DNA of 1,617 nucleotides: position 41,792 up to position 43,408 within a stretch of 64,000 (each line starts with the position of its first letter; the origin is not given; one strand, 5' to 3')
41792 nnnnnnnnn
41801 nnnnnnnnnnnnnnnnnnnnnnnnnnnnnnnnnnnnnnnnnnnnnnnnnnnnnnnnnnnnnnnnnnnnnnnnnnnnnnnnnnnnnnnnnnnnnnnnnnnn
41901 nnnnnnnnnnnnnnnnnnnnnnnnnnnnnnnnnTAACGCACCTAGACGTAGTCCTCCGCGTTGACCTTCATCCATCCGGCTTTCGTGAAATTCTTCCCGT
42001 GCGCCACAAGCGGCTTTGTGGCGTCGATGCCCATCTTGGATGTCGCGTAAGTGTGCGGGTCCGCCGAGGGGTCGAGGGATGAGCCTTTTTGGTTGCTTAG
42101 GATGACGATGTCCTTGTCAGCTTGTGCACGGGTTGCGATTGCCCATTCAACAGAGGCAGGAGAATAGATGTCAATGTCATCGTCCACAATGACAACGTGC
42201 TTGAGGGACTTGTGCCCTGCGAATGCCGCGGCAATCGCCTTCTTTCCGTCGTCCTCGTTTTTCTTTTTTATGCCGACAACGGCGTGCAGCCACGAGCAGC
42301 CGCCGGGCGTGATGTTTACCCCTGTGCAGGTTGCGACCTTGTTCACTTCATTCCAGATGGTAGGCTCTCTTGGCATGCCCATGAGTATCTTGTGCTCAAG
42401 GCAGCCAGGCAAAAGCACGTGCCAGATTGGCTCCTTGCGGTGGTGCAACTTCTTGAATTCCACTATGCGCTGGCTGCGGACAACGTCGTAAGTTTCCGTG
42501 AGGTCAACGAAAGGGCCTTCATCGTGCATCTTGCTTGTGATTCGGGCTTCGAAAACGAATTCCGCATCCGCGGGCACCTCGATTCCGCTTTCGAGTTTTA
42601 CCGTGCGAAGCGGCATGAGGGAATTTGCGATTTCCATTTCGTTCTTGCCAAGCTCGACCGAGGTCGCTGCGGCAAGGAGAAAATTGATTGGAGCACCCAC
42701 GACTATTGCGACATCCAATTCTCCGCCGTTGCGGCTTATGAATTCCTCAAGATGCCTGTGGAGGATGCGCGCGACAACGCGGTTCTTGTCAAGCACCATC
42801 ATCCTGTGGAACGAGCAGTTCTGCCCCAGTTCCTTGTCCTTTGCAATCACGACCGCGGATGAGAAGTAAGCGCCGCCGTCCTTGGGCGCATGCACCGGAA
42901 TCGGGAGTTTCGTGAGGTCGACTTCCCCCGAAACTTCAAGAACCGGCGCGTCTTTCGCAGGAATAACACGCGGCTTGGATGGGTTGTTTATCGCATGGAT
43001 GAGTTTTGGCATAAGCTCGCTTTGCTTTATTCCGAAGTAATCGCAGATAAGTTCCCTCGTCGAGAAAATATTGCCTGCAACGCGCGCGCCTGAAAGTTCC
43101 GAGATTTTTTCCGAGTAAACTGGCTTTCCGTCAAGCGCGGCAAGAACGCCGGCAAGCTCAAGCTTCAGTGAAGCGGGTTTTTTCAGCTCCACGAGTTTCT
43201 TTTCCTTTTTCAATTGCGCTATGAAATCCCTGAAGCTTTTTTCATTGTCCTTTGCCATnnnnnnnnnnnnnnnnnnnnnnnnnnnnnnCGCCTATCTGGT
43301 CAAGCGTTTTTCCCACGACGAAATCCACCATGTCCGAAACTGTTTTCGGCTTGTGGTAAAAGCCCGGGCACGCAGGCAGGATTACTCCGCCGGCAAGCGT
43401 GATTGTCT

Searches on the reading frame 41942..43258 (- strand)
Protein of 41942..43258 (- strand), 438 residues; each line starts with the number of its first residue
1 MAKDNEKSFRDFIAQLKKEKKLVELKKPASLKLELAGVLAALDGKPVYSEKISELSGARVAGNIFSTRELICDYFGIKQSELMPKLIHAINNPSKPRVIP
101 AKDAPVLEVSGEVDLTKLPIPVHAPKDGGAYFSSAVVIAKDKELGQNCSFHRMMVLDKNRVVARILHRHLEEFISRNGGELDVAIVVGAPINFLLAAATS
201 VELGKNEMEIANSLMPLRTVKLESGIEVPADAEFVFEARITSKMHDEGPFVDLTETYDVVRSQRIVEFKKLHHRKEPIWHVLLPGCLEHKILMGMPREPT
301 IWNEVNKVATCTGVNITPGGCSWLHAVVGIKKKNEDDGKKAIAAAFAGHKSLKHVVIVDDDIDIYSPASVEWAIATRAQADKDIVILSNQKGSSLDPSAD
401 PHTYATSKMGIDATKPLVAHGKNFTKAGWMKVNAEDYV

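Call 3: search_protein_families(library=pfam, proteins=[window:41942-43258:-], max_evalue=0.01)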
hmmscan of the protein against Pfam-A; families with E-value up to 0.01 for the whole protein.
window:41942-43258:- (438 aa): 3 families
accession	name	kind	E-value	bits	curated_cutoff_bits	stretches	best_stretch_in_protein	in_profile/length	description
PF01977.22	UbiD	-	9.6e-51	172.3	23.3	1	101-285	5-204/206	3-octaprenyl-4-hydroxybenzoate carboxy-lyase Rift-related domain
PF20696.2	UbiD_C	-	1.8e-32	112.5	24.2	1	291-413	2-127/127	3-octaprenyl-4-hydroxybenzoate carboxy-lyase C-terminal domain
PF20695.2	UbiD_N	-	3.7e-11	43.4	24.3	1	13-89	1-77/78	3-octaprenyl-4-hydroxybenzoate carboxy-lyase N-terminal domain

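Call 4: search_protein_families(library=ncbifam, proteins=[window:41942-43258:-], max_evalue=0.01)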
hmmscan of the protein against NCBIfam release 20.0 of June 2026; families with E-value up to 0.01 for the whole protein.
window:41942-43258:- (438 aa): 7 families
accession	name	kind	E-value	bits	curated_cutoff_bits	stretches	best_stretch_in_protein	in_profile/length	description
TIGR00148.1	TIGR00148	subfamily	2.3e-103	346.2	244.85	1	9-416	1-438/438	UbiD family decarboxylase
NF041204.1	VdcC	exception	6.2e-54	183.2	650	1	7-421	2-443/467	non-oxidative hydroxyarylic acid decarboxylases subunit C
TIGR03701.1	mena_SCO4490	equivalog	1.9e-32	112.6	495.9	1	99-401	112-427/433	menaquinone biosynthesis decarboxylase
NF008175.0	PRK10922.1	equivalog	7.6e-30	103.9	788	1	83-417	111-459/497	4-hydroxy-3-polyprenylbenzoate decarboxylase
TIGR02724.1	phenyl_P_beta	equivalog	1.2e-25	89.9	468.95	1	101-417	102-443/472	phenylphosphate carboxylase subunit beta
TIGR02723.1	phenyl_P_alpha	equivalog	1.7e-19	69.8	564.6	1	50-405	54-431/485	phenylphosphate carboxylase subunit alpha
NF041219.1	BagN_FevL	exception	1.8e-10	39.9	1000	1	82-311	108-354/502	bagremycin/ferroverdin biosynthesis UbiD family decarboxylase BagN/FevL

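Call 43: find_homologous_proteins(query=window:41942-43258:-, max_evalue=1e-30)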
Query window:41942-43258:- (438 aa): 7835 proteins with E <= 1e-30 among 8000 candidates; the best 120 are listed.
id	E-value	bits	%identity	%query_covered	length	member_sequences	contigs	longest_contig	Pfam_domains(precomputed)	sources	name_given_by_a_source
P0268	6.3e-268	907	92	99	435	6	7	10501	PF20696.3,PF01977.23,PF20695.3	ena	-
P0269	2.3e-263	892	90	100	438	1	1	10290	PF20696.3,PF01977.23,PF20695.3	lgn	-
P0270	1.1e-259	879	89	99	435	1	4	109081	PF20696.3,PF01977.23,PF20695.3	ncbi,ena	-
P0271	8.7e-257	870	88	99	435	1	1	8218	PF20696.3,PF01977.23,PF20695.3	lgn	-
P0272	8.4e-247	837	84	99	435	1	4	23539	PF20696.3,PF01977.23,PF20695.3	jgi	-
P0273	1.9e-242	823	84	98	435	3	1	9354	PF20696.3,PF01977.23,PF20695.3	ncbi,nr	ncbi:Phenolic acid decarboxylase subunit C [uncultured archaeon]|nr:Phenolic acid decarboxylase subu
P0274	3.0e-241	819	84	98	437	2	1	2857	PF20696.3,PF01977.23,PF20695.3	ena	-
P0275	3.1e-239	812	83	99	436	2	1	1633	PF20696.3,PF01977.23,PF20695.3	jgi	jgi:UbiD family decarboxylase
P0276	4.8e-239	811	82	98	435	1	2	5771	PF20696.3,PF01977.23,PF20695.3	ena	-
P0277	2.8e-238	809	82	98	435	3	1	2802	PF20696.3,PF01977.23,PF20695.3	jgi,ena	-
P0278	4.3e-238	808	83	98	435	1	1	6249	PF20696.3,PF01977.23,PF20695.3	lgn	-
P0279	3.6e-237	805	82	98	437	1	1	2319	PF20696.3,PF01977.23,PF20695.3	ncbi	-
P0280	4.5e-237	805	81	98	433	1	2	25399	PF20696.3,PF01977.23,PF20695.3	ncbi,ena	-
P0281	8.7e-236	801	82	98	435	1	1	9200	PF20696.3,PF01977.23,PF20695.3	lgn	-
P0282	3.3e-235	799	80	99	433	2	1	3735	PF20696.3,PF01977.23,PF20695.3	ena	-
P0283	2.1e-232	790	80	98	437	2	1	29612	PF20696.3,PF01977.23,PF20695.3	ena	-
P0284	3.3e-231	786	80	98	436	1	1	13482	PF20696.3,PF01977.23,PF20695.3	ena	-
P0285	7.6e-231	784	81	98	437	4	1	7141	PF20696.3,PF01977.23,PF20695.3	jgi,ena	-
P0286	2.0e-230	783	80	98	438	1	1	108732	PF20696.3,PF01977.23,PF20695.3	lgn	-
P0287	1.2e-229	780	80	98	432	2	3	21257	PF20696.3,PF01977.23,PF20695.3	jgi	jgi:UbiD family decarboxylase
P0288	1.4e-229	780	79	98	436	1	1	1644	PF20696.3,PF01977.23,PF20695.3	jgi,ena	-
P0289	3.2e-229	779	78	99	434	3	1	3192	PF20696.3,PF01977.23,PF20695.3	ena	-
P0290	3.4e-229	779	78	99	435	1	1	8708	PF20696.3,PF01977.23,PF20695.3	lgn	-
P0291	1.2e-227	774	77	99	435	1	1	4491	PF20696.3,PF01977.23,PF20695.3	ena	-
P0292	6.0e-226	768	77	98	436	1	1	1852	PF20696.3,PF01977.23,PF20695.3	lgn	-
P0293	2.2e-225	766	80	96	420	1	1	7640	PF20696.3,PF01977.23,PF20695.3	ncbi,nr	ncbi:MAG: UbiD family decarboxylase, partial [Candidatus Micrarchaeota archaeon]|nr:UbiD family deca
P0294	3.0e-225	766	77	100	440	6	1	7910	PF20696.3,PF01977.23,PF20695.3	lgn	-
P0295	3.2e-225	766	78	98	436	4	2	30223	PF20696.3,PF01977.23,PF20695.3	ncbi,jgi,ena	-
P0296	5.5e-225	765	77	100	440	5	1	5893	PF20696.3,PF01977.23,PF20695.3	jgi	-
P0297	6.5e-225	765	78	98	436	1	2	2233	PF20696.3,PF01977.23,PF20695.3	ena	-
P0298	2.1e-224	763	77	100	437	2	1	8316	PF20696.3,PF01977.23,PF20695.3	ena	-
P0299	2.2e-224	763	77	98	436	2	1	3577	PF20696.3,PF01977.23,PF20695.3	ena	-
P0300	7.1e-224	761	77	98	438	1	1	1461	PF20696.3,PF01977.23,PF20695.3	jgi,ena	-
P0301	7.5e-224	761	76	100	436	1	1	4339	PF20696.3,PF01977.23,PF20695.3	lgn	-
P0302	7.7e-224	761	77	98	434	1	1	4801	PF20696.3,PF01977.23,PF20695.3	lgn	-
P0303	8.8e-224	761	77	98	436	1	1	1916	PF20696.3,PF01977.23,PF20695.3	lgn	-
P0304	3.8e-223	759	76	98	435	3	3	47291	PF20696.3,PF01977.23,PF20695.3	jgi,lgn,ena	jgi:UbiD family decarboxylase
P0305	9.0e-223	758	78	99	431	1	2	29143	PF20696.3,PF01977.23,PF20695.3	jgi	jgi:UbiD family decarboxylase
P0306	1.5e-222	757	77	98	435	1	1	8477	PF20696.3,PF01977.23,PF20695.3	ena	-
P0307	4.3e-222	756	77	98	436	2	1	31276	PF20696.3,PF01977.23,PF20695.3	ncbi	ncbi:MAG: UbiD family decarboxylase [Candidatus Micrarchaeia archaeon]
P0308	3.6e-221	753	75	100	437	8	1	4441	PF20696.3,PF01977.23,PF20695.3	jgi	-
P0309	7.1e-221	752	75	98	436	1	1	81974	PF20696.3,PF01977.23,PF20695.3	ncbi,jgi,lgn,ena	ncbi:MAG: UbiD family decarboxylase [Candidatus Micrarchaeia archaeon]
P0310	1.2e-220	751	76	98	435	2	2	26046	PF20696.3,PF01977.23,PF20695.3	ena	-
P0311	1.3e-220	751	77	99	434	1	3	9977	PF20696.3,PF01977.23,PF20695.3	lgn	-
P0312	1.6e-220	750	76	100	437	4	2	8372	PF20696.3,PF01977.23,PF20695.3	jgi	jgi:UbiD family decarboxylase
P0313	3.9e-220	749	76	98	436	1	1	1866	PF20696.3,PF01977.23,PF20695.3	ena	-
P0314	9.1e-220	748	77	99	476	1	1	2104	PF20696.3,PF01977.23,PF20695.3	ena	-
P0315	1.6e-219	747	78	95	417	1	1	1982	PF20696.3,PF01977.23,PF20695.3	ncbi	-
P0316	4.1e-219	746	74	100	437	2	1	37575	PF20696.3,PF01977.23,PF20695.3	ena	-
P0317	6.9e-219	745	76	98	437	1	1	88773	PF20696.3,PF01977.23,PF20695.3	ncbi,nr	ncbi:MAG: UbiD family decarboxylase [Candidatus Micrarchaeota archaeon]|nr:UbiD family decarboxylase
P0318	8.5e-219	745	77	98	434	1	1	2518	PF20696.3,PF01977.23,PF20695.3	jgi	-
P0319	6.0e-218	742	75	98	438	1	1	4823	PF20696.3,PF01977.23,PF20695.3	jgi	jgi:2,5-furandicarboxylate decarboxylase 1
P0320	6.4e-218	742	75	99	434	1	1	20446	PF20696.3,PF01977.23,PF20695.3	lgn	-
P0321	1.2e-217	741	76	98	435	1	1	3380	PF20696.3,PF01977.23,PF20695.3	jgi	jgi:2,5-furandicarboxylate decarboxylase 1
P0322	6.2e-217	739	74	99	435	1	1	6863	PF20696.3,PF01977.23,PF20695.3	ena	-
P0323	1.8e-216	737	74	99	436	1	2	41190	PF20696.3,PF01977.23,PF20695.3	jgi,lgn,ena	-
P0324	2.6e-216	737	73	100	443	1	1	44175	PF20696.3,PF01977.23,PF20695.3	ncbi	ncbi:MAG: UbiD family decarboxylase [Candidatus Bilamarchaeaceae archaeon]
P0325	2.7e-216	737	76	98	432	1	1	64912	PF20696.3,PF01977.23,PF20695.3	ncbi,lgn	-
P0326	3.8e-216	736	76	99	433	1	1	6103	PF20696.3,PF01977.23,PF20695.3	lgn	-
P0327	1.0e-215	735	75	99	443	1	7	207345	PF20696.3,PF01977.23,PF20695.3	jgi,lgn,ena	jgi:UbiD family decarboxylase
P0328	1.8e-215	734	75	98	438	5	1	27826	PF20696.3,PF01977.23,PF20695.3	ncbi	-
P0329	2.5e-215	733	75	98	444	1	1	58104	PF20696.3,PF01977.23,PF20695.3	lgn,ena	-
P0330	3.1e-215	733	75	99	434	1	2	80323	PF20696.3,PF01977.23,PF20695.3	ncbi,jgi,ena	-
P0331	2.9e-214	730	73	100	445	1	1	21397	PF20696.3,PF01977.23,PF20695.3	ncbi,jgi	jgi:UbiD family decarboxylase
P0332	4.3e-214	729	74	99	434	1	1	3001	PF20696.3,PF01977.23,PF20695.3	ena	-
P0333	4.9e-214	729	75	98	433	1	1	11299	PF20696.3,PF01977.23,PF20695.3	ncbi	-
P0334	2.7e-213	727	73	99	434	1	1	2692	PF20696.3,PF01977.23,PF20695.3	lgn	-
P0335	5.3e-213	726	73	99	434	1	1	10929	PF20696.3,PF01977.23,PF20695.3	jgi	-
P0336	6.2e-213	725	75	99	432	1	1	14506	PF20696.3,PF01977.23,PF20695.3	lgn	-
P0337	7.4e-213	725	74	98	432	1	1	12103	PF20696.3,PF01977.23,PF20695.3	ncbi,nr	ncbi:MAG: UbiD family decarboxylase [Candidatus Micrarchaeota archaeon]|nr:UbiD family decarboxylase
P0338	2.3e-212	724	74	98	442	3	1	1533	PF20696.3,PF01977.23,PF20695.3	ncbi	-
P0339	3.0e-211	720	74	98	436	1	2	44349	PF20696.3,PF01977.23,PF20695.3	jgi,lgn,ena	-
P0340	6.6e-211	719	73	98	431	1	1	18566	PF20696.3,PF01977.23,PF20695.3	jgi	-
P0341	1.3e-210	718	73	99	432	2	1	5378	PF20696.3,PF01977.23,PF20695.3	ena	-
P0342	2.8e-210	717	73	98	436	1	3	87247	PF20696.3,PF01977.23,PF20695.3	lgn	-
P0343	4.5e-210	716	73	98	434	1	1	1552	PF20696.3,PF01977.23,PF20695.3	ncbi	-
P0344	1.2e-209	715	72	99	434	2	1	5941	PF20696.3,PF01977.23,PF20695.3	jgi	jgi:UbiD family decarboxylase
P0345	4.0e-209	713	73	98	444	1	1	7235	PF20696.3,PF01977.23,PF20695.3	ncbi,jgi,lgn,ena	ncbi:MAG: UbiD family decarboxylase [Candidatus Micrarchaeia archaeon]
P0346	8.3e-209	712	73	99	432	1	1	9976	PF20696.3,PF01977.23,PF20695.3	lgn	-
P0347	1.1e-208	711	73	98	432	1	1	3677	PF20696.3,PF01977.23,PF20695.3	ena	-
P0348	2.5e-208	710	73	98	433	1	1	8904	PF20696.3,PF01977.23,PF20695.3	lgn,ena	-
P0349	4.7e-208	709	72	98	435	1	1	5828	PF20696.3,PF01977.23,PF20695.3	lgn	-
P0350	8.8e-208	708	72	98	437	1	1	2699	PF20696.3,PF01977.23,PF20695.3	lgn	-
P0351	4.5e-207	706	73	99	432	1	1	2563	PF20696.3,PF01977.23,PF20695.3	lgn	-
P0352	1.0e-206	705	71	99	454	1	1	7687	PF20696.3,PF01977.23,PF20695.3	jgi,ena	-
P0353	3.5e-206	703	71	98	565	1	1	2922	PF20696.3,PF01977.23,PF20695.3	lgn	-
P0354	1.1e-205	702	72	99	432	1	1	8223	PF20696.3,PF01977.23,PF20695.3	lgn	-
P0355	1.4e-205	701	72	98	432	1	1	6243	PF20696.3,PF01977.23,PF20695.3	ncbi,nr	ncbi:3-octaprenyl-4-hydroxybenzoate carboxy-lyase [uncultured archaeon]|nr:3-octaprenyl-4-hydroxyben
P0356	3.5e-205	700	69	98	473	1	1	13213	PF20696.3,PF01977.23,PF20695.3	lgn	-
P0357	8.0e-205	699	72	98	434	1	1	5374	PF20696.3,PF01977.23,PF20695.3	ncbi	-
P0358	3.4e-204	697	72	98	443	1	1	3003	PF20696.3,PF01977.23,PF20695.3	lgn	-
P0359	4.0e-204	696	71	98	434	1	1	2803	PF20696.3,PF01977.23,PF20695.3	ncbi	-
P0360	1.8e-203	694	72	98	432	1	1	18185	PF20696.3,PF01977.23,PF20695.3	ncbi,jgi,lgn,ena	ncbi:MAG: UbiD family decarboxylase [Candidatus Micrarchaeia archaeon]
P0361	1.0e-202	692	71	99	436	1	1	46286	PF20696.3,PF01977.23,PF20695.3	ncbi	-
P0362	1.2e-202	692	69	98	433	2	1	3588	PF20696.3,PF01977.23,PF20695.3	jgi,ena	-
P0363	3.3e-202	690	70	99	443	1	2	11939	PF20696.3,PF01977.23,PF20695.3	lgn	-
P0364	1.5e-201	688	70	98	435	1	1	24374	PF20696.3,PF01977.23,PF20695.3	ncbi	ncbi:MAG: UbiD family decarboxylase [Candidatus Micrarchaeota archaeon]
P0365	9.1e-201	685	71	99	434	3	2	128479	PF20696.3,PF01977.23,PF20695.3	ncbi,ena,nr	ncbi:UbiD family decarboxylase [Candidatus Micrarchaeota archaeon CG10_big_fil_rev_8_21_14_0_10_45_2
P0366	1.6e-200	685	70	99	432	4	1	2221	PF20696.3,PF01977.23,PF20695.3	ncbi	-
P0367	3.1e-200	684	70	98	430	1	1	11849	PF20696.3,PF01977.23,PF20695.3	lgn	-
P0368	4.3e-200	683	71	99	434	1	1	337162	PF20696.3,PF01977.23,PF20695.3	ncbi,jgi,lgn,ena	ncbi:MAG: UbiD family decarboxylase [Candidatus Micrarchaeia archaeon]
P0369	1.4e-199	681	69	99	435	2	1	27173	PF20696.3,PF01977.23,PF20695.3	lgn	-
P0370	1.5e-199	681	70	99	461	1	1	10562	PF20696.3,PF01977.23,PF20695.3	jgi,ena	-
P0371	2.7e-199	680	70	99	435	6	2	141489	PF20696.3,PF01977.23,PF20695.3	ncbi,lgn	ncbi:MAG: UbiD family decarboxylase [Candidatus Anstonellales archaeon]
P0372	3.7e-199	680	70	99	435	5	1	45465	PF20696.3,PF01977.23,PF20695.3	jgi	-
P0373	4.1e-199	680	71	99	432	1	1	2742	PF20696.3,PF01977.23,PF20695.3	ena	-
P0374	4.2e-199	680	70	99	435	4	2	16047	PF20696.3,PF01977.23,PF20695.3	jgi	-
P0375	4.8e-199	680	71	99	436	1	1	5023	PF20696.3,PF01977.23,PF20695.3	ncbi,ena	-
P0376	5.4e-199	680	68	99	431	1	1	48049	PF20696.3,PF01977.23,PF20695.3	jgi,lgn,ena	-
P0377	1.7e-198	678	70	98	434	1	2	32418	PF20696.3,PF01977.23,PF20695.3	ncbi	-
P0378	2.8e-198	677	70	99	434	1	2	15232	PF20696.3,PF01977.23,PF20695.3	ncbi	ncbi:MAG: UbiD family decarboxylase [Candidatus Micrarchaeia archaeon]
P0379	6.2e-198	676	71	99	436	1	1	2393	PF20696.3,PF01977.23,PF20695.3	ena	-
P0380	4.0e-197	673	71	97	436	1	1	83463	PF20696.3,PF01977.23,PF20695.3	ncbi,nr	ncbi:3-octaprenyl-4-hydroxybenzoate carboxy-lyase [uncultured archaeon]|nr:3-octaprenyl-4-hydroxyben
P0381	6.7e-197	673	70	99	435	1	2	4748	PF20696.3,PF01977.23,PF20695.3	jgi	-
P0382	7.3e-197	672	68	100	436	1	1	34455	PF20696.3,PF01977.23,PF20695.3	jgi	jgi:UbiD family decarboxylase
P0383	1.3e-196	672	68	98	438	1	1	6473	PF20696.3,PF01977.23,PF20695.3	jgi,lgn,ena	-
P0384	1.4e-196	672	69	98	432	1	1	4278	PF20696.3,PF01977.23,PF20695.3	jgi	jgi:2,5-furandicarboxylate decarboxylase 1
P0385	1.9e-196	671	69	98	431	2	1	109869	PF20696.3,PF01977.23,PF20695.3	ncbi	ncbi:MAG: UbiD family decarboxylase [Candidatus Micrarchaeota archaeon]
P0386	3.8e-196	670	69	99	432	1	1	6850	PF20696.3,PF01977.23,PF20695.3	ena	-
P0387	6.5e-196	669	68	99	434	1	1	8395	PF20696.3,PF01977.23,PF20695.3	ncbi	-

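Call 44: find_encoding_contigs(protein=P0270, flank=5000, max_places=1)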
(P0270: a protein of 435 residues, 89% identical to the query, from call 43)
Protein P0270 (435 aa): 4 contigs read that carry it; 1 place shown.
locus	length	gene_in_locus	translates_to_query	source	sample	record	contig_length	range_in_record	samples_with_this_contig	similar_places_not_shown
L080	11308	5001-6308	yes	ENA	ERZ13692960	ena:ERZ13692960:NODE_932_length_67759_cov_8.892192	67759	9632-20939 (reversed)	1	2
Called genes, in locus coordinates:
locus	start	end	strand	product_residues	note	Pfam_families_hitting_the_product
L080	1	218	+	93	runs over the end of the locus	PF00935:Ribosomal_L44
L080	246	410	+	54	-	PF01667:Ribosomal_S27e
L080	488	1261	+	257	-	PF00575:S1, PF07541:EIF_2_alpha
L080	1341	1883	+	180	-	-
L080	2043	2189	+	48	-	PF04135:Nop10p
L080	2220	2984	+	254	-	PF09754:PAC2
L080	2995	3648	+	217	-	-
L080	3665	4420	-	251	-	PF00696:AA_kinase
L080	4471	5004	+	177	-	PF02441:Flavoprotein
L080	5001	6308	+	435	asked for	PF20695:UbiD_N, PF01977:UbiD, PF20696:UbiD_C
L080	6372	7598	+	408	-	PF04412:AcnX, PF28403:AcnX_2nd, PF28406:AcnX_3rd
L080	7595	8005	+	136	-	PF01989:AcnX_swivel_put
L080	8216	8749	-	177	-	PF01864:CarS-like, PF01148:CTP_transf_1 (weak)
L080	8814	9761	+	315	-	PF00574:CLP_protease (faint), PF25145:NfeD1b_N, PF01343:Peptidase_S49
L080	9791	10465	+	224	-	-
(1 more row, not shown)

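Call 45: find_encoding_contigs(protein=P0327, flank=5000, max_places=1)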
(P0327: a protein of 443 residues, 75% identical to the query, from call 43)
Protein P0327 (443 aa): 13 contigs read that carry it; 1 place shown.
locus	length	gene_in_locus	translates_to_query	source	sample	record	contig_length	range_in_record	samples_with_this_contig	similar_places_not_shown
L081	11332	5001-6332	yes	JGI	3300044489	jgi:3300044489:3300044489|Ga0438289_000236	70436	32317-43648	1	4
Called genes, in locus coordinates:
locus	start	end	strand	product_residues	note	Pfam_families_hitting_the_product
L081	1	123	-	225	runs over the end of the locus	-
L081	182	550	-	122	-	PF01850:PIN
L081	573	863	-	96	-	-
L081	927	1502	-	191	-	-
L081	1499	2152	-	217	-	-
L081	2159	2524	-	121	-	-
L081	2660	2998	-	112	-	-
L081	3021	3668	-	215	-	PF00730:HhH-GPD, PF00633:HHH (weak)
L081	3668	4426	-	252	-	PF00696:AA_kinase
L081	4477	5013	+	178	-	PF02441:Flavoprotein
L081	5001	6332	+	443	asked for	PF20695:UbiD_N, PF01977:UbiD, PF20696:UbiD_C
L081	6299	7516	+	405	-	PF04412:AcnX, PF28403:AcnX_2nd, PF28406:AcnX_3rd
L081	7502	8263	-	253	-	-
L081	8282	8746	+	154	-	PF01989:AcnX_swivel_put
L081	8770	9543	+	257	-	-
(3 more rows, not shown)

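Call 46: find_encoding_contigs(protein=P0368, flank=5000, max_places=1)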
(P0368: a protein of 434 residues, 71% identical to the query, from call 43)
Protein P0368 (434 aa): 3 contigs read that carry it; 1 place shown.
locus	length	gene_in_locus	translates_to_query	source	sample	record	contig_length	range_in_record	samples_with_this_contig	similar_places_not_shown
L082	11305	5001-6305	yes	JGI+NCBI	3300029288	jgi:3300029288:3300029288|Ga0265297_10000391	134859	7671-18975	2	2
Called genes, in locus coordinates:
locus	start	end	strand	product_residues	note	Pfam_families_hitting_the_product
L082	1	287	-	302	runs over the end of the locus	PF01323:DSBA, PF13462:Thioredoxin_4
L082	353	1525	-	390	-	PF00155:Aminotran_1_2 (weak), PF00266:Aminotran_5, PF01041:DegT_DnrJ_EryC1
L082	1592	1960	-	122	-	PF01325:Fe_dep_repress, PF02742:Fe_dep_repr_C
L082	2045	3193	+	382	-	PF00266:Aminotran_5, PF01212:Beta_elim_lyase (weak), PF01041:DegT_DnrJ_EryC1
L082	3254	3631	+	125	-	PF01592:NifU_N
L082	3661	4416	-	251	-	PF00696:AA_kinase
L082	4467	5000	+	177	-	PF02441:Flavoprotein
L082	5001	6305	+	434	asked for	PF20695:UbiD_N, PF01977:UbiD, PF20696:UbiD_C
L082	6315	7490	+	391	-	PF04412:AcnX, PF28403:AcnX_2nd, PF28406:AcnX_3rd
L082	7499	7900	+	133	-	PF01989:AcnX_swivel_put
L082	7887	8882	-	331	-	PF22700:MVD-like_N, PF00288:GHMP_kinases_N (weak), PF18376:MDD_C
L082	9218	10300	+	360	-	PF00988:CPSase_sm_chain, PF00117:GATase, PF07722:Peptidase_C26 (weak)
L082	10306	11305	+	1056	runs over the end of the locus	PF25596:CPSase_L_D1, PF02786:CPSase_L_D2, PF02787:CPSase_L_D3, PF25596:CPSase_L_D1, PF01071:GARS_A (weak), PF02786:CPSase_L_D2, PF02222:ATP-grasp, PF02142:MGS, +3 more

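Call 47: find_encoding_contigs(protein=P0371, flank=5000, max_places=1)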
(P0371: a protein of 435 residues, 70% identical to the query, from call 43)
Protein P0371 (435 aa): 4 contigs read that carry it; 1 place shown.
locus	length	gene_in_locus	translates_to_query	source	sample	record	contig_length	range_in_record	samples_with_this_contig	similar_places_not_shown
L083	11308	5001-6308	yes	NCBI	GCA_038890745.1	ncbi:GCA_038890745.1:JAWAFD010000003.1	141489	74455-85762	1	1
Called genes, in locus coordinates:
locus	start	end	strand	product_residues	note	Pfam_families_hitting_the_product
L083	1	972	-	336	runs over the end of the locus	PF01070:FMN_dh, PF01645:Glu_synthase (weak)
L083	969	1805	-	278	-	PF01875:Memo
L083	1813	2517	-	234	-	-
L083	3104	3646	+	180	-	PF01965:DJ-1_PfpI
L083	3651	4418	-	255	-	PF00696:AA_kinase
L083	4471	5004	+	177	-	PF02441:Flavoprotein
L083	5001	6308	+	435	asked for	PF20695:UbiD_N, PF01977:UbiD, PF20696:UbiD_C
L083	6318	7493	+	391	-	PF04412:AcnX, PF28403:AcnX_2nd, PF28406:AcnX_3rd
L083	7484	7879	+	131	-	PF01989:AcnX_swivel_put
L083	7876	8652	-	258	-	-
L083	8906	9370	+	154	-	-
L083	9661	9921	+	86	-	-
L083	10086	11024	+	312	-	PF00297:Ribosomal_L3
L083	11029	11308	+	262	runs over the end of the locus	PF00573:Ribosomal_L4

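Call 48: find_encoding_contigs(protein=P0268, flank=5000, max_places=1)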
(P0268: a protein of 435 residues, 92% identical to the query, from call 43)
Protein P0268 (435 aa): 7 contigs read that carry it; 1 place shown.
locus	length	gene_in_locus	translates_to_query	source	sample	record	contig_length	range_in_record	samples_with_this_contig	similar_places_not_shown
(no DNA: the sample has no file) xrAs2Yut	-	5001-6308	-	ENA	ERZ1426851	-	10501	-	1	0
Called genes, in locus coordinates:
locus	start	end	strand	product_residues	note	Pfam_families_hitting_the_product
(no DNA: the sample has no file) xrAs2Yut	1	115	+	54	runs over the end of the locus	PF01667:Ribosomal_S27e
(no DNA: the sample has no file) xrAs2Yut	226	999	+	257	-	PF00575:S1, PF07541:EIF_2_alpha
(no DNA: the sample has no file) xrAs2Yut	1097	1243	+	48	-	PF04135:Nop10p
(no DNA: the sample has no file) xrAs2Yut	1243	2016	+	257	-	PF09754:PAC2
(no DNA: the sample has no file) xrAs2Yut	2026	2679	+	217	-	-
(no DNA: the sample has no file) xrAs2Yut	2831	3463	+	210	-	-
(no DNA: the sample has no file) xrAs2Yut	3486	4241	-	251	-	PF00696:AA_kinase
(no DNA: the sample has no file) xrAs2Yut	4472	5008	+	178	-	PF02441:Flavoprotein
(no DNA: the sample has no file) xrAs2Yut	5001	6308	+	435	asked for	PF20695:UbiD_N, PF01977:UbiD, PF20696:UbiD_C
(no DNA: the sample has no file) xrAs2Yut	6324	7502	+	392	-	PF04412:AcnX, PF28403:AcnX_2nd, PF28406:AcnX_3rd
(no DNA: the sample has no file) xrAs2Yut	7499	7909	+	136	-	PF01989:AcnX_swivel_put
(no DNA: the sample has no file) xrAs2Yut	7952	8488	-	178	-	PF01864:CarS-like, PF01148:CTP_transf_1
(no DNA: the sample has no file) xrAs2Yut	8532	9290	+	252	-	-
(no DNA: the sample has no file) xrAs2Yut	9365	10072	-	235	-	?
